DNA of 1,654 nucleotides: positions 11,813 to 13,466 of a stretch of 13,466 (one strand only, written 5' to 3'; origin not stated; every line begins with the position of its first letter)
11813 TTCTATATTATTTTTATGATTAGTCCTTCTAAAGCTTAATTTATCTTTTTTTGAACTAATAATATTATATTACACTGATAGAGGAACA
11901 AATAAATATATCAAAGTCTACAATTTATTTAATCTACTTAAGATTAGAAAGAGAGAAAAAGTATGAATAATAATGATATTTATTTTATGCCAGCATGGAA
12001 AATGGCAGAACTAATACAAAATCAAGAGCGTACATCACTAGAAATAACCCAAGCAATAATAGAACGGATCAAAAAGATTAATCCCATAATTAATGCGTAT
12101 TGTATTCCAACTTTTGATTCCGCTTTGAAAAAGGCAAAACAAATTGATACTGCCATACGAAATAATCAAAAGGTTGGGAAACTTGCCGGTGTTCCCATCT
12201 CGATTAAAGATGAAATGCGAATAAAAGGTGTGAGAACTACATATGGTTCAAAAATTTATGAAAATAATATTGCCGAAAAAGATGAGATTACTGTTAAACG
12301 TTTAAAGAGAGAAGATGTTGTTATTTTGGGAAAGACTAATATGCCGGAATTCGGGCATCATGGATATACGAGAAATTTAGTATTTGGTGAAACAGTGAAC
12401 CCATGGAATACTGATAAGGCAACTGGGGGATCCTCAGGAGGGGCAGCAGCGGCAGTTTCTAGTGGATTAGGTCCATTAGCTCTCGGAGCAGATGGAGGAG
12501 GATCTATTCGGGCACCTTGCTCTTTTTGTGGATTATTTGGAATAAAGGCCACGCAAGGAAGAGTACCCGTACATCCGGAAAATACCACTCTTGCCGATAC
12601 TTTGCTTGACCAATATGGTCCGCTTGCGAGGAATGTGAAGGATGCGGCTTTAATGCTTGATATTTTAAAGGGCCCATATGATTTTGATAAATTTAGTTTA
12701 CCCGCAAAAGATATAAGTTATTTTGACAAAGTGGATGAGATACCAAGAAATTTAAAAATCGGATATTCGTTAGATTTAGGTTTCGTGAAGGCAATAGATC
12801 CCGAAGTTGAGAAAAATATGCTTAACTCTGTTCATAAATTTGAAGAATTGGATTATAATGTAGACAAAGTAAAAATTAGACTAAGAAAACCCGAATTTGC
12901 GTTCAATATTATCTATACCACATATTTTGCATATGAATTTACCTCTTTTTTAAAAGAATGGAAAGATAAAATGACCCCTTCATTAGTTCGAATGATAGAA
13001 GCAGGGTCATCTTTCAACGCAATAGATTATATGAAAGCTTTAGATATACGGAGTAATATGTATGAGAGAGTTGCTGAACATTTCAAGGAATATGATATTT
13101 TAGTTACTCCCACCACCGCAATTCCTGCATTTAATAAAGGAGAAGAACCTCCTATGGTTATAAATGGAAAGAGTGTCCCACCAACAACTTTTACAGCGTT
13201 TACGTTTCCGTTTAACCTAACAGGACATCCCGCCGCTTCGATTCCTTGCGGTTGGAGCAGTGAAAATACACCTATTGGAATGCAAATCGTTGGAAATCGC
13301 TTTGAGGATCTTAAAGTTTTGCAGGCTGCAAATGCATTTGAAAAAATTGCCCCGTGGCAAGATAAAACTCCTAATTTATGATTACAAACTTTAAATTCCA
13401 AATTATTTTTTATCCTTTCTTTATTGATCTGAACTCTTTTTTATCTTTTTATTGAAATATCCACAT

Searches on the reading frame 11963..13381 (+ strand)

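Call 6: search_protein_families(library=pfam, proteins=[window:11963-13381:+], max_evalue=0.01)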
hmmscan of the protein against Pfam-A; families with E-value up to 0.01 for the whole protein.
window:11963-13381:+ (472 aa): 1 family
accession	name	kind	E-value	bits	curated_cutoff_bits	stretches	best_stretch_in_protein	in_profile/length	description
PF01425.27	Amidase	-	9.7e-113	378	27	1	27-453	1-445/445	Amidase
